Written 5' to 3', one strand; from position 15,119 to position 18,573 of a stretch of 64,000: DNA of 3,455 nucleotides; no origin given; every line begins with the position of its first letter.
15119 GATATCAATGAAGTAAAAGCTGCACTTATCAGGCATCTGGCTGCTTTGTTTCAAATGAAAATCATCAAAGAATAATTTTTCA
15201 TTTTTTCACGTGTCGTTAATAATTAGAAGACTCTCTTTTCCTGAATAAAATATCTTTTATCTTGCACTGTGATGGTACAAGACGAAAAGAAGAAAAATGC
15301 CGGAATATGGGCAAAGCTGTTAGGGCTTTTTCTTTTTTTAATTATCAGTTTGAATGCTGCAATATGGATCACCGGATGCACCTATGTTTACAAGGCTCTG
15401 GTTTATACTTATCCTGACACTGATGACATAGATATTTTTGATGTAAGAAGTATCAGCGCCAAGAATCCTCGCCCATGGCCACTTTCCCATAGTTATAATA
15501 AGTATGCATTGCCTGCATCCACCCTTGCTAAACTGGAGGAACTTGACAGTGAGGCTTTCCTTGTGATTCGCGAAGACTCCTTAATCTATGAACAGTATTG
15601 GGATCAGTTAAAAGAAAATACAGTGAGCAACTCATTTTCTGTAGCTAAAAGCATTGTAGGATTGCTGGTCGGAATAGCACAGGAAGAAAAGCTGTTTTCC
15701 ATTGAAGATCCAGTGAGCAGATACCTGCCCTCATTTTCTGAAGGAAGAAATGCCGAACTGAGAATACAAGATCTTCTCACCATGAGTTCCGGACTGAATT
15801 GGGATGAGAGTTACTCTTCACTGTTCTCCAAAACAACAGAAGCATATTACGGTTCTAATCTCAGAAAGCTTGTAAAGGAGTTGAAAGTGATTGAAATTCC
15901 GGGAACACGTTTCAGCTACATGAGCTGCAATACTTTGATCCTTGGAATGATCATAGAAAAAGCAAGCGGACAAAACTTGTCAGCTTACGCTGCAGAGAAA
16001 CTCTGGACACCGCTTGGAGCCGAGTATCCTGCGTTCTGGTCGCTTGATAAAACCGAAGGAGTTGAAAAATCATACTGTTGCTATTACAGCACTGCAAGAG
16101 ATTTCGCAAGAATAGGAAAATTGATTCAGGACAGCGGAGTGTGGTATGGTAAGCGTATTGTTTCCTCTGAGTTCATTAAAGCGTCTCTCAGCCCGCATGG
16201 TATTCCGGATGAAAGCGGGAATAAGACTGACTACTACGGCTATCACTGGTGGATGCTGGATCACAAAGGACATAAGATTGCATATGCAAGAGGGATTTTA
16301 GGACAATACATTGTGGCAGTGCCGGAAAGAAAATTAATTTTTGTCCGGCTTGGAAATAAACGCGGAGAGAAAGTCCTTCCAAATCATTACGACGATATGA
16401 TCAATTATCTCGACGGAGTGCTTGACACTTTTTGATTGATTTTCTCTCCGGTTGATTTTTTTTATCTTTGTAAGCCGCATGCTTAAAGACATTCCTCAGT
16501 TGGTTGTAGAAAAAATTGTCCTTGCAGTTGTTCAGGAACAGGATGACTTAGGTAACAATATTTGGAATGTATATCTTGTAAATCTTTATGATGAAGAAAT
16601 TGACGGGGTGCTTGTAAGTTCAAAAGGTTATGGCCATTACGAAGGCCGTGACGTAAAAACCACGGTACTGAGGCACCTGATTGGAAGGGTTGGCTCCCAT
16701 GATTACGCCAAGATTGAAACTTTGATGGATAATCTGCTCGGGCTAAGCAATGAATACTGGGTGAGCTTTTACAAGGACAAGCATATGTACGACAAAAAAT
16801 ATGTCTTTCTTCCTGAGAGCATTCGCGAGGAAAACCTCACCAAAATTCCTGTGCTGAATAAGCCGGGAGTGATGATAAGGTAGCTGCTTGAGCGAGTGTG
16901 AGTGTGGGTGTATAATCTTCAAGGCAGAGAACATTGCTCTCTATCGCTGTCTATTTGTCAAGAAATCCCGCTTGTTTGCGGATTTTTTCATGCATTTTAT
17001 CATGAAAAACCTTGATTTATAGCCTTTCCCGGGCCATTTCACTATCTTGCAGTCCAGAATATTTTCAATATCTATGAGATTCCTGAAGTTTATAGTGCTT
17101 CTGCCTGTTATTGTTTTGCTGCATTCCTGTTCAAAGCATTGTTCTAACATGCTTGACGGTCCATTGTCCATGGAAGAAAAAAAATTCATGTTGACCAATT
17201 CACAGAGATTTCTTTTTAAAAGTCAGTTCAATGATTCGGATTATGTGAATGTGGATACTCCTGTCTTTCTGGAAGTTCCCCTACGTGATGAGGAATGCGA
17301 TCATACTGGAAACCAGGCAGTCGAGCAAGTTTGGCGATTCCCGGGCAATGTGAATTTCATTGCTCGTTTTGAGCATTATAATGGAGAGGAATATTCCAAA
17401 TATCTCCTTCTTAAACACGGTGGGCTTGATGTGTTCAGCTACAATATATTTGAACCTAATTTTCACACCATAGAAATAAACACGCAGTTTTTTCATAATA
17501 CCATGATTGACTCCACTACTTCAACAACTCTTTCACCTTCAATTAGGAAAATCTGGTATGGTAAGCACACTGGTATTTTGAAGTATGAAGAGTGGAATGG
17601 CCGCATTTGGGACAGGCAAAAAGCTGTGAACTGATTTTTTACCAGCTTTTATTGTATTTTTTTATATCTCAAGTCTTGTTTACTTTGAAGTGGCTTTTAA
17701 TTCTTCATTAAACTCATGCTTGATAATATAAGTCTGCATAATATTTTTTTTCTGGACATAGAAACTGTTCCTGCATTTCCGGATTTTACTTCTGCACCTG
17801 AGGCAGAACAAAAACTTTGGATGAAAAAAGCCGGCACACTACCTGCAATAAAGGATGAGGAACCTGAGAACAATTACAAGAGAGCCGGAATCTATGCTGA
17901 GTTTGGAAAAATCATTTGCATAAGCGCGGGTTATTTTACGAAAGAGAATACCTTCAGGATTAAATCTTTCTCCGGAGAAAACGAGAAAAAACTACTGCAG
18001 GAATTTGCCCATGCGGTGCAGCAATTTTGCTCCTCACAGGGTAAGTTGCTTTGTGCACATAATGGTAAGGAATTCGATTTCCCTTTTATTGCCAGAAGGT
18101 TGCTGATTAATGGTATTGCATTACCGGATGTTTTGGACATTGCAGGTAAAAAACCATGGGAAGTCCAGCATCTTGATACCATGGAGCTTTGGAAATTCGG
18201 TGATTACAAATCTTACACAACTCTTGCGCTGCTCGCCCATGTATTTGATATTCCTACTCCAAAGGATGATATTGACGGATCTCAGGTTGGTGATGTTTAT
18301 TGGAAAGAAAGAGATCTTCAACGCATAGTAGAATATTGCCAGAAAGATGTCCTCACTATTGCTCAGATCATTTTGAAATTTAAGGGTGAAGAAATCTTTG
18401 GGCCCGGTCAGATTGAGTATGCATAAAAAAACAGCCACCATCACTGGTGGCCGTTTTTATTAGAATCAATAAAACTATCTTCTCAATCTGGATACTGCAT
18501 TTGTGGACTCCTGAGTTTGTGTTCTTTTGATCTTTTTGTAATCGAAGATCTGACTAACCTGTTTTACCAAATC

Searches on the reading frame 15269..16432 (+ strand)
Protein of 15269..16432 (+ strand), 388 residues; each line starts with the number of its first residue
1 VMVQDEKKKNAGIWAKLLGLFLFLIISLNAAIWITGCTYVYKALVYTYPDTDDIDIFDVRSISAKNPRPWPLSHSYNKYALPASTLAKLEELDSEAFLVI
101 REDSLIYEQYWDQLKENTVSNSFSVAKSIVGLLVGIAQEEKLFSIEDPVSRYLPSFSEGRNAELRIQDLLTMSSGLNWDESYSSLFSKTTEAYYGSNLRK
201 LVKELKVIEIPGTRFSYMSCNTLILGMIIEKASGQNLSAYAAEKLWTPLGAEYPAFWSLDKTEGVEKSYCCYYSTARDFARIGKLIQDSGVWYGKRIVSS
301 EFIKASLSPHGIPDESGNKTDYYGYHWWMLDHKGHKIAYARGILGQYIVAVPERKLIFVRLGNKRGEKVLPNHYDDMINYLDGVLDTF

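Call 21: search_protein_families(library=pfam, proteins=[window:15269-16432:+], max_evalue=0.001)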
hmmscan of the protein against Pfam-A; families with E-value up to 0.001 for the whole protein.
window:15269-16432:+ (388 aa): 1 family
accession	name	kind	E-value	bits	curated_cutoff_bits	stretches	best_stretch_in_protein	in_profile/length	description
PF00144.29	Beta-lactamase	-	1.3e-37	130.2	27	1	96-367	18-313/329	Beta-lactamase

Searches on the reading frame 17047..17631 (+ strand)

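Call 21: search_protein_families(library=pfam, proteins=[window:17047-17631:+], max_evalue=0.001)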
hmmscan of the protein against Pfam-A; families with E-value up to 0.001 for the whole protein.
window:17047-17631:+ (195 aa): 0 families

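Call 89: search_protein_families(library=pfam, proteins=[window:17047-17631:+], max_evalue=0.05)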
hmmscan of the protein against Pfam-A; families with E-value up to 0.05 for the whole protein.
window:17047-17631:+ (195 aa): 1 family
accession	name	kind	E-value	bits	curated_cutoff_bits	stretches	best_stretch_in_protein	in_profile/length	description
PF17008.10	DUF5088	-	0.046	13.8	29.4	0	60-147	73-159/184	Domain of unknown function (DUF5088)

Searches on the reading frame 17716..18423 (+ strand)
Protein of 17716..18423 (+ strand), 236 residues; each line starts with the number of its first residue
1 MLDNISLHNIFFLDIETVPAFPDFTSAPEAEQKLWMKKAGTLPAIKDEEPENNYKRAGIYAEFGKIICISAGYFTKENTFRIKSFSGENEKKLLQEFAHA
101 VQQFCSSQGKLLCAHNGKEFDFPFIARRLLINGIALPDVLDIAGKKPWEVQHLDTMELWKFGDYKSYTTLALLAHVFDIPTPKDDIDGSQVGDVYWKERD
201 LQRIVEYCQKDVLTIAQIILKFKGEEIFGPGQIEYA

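Call 21: search_protein_families(library=pfam, proteins=[window:17716-18423:+], max_evalue=0.001)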
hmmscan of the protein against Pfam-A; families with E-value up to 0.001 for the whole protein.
window:17716-18423:+ (236 aa): 3 families
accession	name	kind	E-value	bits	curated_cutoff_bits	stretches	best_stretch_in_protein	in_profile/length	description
PF10108.15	DNA_pol_B_exo2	-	6.3e-19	68.9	24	1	62-222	7-173/213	Predicted 3'-5' exonuclease related to the exonuclease domain of PolB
PF13482.12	RNase_H_2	-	1.4e-14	54.8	22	1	58-219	9-161/165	RNase_H superfamily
PF03104.25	DNA_pol_B_exo1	-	0.00034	20.5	23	1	83-136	138-187/242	DNA polymerase family B, exonuclease domain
